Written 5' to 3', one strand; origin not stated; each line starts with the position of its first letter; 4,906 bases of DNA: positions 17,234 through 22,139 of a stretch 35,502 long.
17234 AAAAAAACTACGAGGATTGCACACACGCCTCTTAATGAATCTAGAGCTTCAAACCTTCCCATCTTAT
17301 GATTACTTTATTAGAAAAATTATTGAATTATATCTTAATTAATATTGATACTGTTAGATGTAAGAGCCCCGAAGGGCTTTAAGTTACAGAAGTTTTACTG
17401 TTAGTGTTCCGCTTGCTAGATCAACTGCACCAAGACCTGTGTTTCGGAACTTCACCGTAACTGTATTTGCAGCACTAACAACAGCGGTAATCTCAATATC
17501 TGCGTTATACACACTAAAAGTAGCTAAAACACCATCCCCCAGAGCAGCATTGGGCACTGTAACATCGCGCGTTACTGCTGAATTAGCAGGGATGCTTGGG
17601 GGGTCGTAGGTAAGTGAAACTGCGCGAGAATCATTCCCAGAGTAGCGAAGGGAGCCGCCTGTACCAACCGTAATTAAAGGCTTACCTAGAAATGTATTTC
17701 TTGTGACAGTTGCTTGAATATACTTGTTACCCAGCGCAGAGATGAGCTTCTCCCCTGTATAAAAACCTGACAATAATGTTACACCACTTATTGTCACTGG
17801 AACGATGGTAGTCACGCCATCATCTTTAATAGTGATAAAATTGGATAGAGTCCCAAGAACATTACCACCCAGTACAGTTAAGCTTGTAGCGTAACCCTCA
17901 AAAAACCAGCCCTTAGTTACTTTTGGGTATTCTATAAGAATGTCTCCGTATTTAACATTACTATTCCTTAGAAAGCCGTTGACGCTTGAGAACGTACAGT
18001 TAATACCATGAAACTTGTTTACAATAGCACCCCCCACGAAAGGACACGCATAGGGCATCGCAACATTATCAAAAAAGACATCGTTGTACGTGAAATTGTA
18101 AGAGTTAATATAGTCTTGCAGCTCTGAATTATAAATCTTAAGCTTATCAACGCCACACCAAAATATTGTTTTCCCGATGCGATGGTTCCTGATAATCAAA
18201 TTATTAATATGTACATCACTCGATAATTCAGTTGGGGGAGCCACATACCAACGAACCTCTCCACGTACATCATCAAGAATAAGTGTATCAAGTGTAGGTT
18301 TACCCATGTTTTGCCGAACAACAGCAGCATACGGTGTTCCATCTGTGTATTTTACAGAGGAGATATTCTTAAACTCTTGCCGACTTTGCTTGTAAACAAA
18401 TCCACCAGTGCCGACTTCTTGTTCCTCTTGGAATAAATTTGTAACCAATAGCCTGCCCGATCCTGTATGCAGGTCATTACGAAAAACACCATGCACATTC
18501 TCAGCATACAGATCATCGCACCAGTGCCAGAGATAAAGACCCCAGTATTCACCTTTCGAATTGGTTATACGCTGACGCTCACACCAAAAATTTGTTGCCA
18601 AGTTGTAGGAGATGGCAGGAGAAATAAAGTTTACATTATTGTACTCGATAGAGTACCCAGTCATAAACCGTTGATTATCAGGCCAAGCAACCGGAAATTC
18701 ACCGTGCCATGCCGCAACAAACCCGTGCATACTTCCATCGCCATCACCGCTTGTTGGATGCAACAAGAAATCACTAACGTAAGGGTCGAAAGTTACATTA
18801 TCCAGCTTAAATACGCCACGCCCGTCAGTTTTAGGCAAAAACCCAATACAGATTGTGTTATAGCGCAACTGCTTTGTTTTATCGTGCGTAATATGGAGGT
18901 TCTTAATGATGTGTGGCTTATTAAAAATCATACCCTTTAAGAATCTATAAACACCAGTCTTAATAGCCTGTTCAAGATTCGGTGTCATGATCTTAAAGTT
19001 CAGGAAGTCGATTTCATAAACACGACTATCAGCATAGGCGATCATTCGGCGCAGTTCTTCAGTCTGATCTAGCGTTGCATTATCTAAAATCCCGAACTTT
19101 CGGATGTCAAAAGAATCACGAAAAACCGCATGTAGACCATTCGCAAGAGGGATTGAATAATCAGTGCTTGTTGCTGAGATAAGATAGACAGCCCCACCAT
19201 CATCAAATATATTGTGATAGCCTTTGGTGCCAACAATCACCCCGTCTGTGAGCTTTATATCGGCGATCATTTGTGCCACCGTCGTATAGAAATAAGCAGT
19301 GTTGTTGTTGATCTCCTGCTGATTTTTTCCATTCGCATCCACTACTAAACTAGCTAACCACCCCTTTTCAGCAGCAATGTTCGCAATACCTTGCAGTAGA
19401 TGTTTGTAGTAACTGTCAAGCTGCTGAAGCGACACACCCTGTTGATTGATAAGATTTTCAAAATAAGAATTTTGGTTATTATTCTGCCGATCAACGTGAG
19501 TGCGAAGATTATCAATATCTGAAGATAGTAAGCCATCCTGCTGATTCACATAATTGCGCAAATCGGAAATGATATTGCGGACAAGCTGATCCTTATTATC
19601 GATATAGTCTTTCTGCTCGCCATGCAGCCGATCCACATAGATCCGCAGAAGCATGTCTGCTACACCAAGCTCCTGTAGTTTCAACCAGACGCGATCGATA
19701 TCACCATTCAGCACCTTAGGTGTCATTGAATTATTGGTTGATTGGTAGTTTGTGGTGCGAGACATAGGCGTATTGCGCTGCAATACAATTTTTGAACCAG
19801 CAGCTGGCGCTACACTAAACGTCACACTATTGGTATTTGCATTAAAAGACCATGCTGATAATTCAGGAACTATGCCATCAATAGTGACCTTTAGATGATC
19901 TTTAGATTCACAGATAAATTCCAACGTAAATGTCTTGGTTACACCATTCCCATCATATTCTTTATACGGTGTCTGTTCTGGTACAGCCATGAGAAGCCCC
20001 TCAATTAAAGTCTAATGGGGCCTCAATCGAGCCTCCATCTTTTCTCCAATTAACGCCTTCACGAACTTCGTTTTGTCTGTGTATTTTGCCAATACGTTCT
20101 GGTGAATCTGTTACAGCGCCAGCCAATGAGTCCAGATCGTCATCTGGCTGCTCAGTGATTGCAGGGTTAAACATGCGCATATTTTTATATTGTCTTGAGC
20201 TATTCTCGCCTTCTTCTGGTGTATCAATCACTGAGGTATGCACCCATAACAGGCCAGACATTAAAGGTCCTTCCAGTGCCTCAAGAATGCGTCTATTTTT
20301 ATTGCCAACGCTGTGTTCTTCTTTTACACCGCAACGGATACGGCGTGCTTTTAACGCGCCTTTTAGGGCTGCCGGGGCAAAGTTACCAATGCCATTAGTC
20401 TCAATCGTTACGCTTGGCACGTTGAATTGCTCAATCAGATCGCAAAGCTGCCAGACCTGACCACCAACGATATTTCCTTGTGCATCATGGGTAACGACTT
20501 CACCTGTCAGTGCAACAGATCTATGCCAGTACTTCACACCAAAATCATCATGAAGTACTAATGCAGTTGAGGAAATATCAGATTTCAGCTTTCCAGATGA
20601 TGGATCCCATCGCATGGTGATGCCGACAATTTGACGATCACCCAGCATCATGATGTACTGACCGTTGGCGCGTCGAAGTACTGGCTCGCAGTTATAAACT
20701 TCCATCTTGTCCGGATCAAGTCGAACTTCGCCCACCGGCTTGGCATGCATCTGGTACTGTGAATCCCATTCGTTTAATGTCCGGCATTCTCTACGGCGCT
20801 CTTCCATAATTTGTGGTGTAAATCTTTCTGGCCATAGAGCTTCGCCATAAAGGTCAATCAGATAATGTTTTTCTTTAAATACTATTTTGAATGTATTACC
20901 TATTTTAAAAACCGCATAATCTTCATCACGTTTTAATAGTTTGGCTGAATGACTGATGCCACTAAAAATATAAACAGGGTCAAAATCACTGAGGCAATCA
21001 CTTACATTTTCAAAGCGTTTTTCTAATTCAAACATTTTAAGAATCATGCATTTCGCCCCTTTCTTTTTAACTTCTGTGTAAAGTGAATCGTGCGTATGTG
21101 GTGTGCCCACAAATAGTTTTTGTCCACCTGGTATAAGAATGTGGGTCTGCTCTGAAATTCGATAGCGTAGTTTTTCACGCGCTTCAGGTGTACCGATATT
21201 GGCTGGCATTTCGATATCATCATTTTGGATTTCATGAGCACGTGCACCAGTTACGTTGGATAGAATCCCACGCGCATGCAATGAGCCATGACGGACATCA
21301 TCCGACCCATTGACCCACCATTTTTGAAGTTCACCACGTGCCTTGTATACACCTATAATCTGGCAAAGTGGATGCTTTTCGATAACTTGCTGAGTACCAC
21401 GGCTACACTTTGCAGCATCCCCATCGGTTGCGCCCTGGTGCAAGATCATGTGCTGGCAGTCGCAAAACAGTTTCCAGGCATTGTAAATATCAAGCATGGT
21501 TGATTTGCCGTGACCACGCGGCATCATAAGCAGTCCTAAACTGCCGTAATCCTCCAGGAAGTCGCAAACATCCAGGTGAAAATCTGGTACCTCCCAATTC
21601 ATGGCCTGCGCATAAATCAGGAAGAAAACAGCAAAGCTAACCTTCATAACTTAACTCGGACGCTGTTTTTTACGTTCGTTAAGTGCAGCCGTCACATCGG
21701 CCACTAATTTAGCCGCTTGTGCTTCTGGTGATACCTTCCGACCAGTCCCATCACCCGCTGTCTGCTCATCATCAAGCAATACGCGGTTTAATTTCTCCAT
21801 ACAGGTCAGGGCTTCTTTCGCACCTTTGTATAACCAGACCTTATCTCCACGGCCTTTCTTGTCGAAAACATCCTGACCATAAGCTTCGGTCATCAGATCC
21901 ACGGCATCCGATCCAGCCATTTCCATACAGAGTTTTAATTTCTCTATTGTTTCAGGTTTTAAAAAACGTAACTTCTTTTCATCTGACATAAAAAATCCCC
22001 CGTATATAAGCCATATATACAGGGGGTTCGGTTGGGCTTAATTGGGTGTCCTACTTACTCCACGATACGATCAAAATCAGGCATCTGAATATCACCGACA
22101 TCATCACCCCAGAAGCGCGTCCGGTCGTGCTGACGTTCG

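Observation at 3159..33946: Six copies of a post-stop C/A-rich box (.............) coupled to variable terminator hairpins, always in the sense orientation of the local operon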

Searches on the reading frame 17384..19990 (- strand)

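Call 12: search_protein_families(library=phrogs, proteins=[window:17384-19990:-])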
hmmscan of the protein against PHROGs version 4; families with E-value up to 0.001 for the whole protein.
window:17384-19990:- (868 aa): 10 families
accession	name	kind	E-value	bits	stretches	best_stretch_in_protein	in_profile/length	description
phrog_29076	-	tail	2.3e-30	106.4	2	1-152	1-151/793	tail protein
phrog_1640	-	tail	4.3e-13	50.3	1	1-109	1-118/765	tail protein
phrog_30017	-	unknown function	4.6e-11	42.4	1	1-107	1-115/1025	-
phrog_28871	-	unknown function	2.3e-10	39.9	1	1-180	1-175/946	-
phrog_19929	-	tail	3e-08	33.3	1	115-337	67-287/761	tail fiber protein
phrog_17585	-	unknown function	1.7e-07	31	1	13-229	36-231/650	-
phrog_23388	-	unknown function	5.5e-07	29.3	1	788-865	639-716/719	-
phrog_36476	-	unknown function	7.8e-07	30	1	1-38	1-38/43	-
phrog_2710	-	tail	3e-05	23.6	1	9-95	12-104/781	tail fiber protein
phrog_11393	-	tail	6.5e-05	22.8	1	10-134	5-133/538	tail fiber protein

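Call 14: search_protein_families(library=pfam, proteins=[window:17384-19990:-], max_evalue=0.01)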
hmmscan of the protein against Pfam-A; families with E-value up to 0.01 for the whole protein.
window:17384-19990:- (868 aa): 2 families
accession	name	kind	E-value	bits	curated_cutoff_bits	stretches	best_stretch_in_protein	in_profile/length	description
PF03906.20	Phage_T7_tail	-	4e-05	23.8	25.2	1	8-77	7-76/157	Phage T7 tail fibre protein, N-terminal domain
PF02614.20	UxaC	-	0.0029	16.9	25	1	118-228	199-308/464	Glucuronate isomerase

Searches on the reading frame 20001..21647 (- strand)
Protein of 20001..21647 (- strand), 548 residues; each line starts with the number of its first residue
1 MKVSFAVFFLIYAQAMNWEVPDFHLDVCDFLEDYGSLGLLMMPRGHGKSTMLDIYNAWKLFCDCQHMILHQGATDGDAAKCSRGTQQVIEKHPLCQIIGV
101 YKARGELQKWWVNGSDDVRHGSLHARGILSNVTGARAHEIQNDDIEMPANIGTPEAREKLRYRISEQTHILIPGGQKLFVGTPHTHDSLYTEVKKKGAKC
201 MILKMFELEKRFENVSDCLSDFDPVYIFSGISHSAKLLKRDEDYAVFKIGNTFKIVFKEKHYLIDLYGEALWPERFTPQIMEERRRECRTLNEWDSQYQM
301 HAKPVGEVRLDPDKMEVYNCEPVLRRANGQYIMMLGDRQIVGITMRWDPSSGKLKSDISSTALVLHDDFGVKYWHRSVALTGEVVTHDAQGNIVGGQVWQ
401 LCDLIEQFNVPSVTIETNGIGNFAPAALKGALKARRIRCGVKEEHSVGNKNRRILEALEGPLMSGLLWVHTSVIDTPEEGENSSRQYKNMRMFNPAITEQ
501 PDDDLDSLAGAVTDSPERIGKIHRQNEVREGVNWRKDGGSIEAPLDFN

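Call 12: search_protein_families(library=phrogs, proteins=[window:20001-21647:-])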
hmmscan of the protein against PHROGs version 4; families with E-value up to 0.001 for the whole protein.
window:20001-21647:- (548 aa): 4 families
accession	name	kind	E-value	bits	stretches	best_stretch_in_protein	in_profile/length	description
phrog_38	-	head and packaging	2.7e-77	262.1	1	1-540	269-733/760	terminase large subunit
phrog_17672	-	head and packaging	7.7e-11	42.5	1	15-202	45-236/395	terminase large subunit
phrog_4758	-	head and packaging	5.2e-08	33.5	1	16-173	34-196/243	terminase large subunit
phrog_5573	-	head and packaging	0.0001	22.8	0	403-514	133-233/250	terminase large subunit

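Call 28: find_related_loci(query=window:20004-21647:-, collection=viral_contigs, flank=10000)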
Query window:20004-21647:- (548 aa) in viral_contigs; peptide patterns used: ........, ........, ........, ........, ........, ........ (x = any residue, [..] = any of these).
121 stretches matched a pattern; 120 encode a relative of the query (tblastn E <= 1e-3); the best 80 are kept; 80 distinct loci.
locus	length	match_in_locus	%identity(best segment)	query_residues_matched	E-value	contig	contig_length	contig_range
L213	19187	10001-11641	90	1-547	0e+0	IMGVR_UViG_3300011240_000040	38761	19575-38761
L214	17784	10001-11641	90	1-547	0e+0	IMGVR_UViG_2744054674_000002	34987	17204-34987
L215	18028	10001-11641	89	1-547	0e+0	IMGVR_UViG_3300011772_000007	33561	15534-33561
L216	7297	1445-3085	90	1-547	0e+0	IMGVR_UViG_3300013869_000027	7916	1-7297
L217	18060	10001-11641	90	1-547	0e+0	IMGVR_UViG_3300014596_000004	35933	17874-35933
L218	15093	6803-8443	89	1-547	0e+0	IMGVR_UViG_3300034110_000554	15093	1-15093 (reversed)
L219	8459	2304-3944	88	1-547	0e+0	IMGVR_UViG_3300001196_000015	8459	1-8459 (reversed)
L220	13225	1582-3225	86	1-548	0e+0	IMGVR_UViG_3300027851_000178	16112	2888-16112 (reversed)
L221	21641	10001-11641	85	1-547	0e+0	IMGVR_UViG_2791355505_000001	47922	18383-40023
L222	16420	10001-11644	85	1-548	0e+0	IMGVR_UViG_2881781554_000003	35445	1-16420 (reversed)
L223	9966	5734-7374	86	1-547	0e+0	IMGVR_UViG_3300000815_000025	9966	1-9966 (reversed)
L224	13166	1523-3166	85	1-548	0e+0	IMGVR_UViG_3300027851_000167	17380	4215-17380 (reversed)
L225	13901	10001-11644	81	1-548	0e+0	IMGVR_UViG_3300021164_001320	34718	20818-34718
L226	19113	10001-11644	81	1-548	0e+0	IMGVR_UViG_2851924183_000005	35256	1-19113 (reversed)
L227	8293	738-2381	81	1-548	0e+0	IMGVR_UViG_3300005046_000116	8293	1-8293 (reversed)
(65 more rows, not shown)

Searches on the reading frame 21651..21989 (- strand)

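Call 10: search_protein_families(library=phrogs, proteins=[window:21651-21989:-])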
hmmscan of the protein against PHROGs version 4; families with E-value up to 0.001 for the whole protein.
window:21651-21989:- (112 aa): 1 family
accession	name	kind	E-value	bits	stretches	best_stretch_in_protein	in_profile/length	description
phrog_9277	-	unknown function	3e-07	32.1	1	16-102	7-90/104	-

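Call 14: search_protein_families(library=pfam, proteins=[window:21651-21989:-], max_evalue=0.01)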
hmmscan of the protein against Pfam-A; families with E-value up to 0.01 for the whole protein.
window:21651-21989:- (112 aa): 0 families
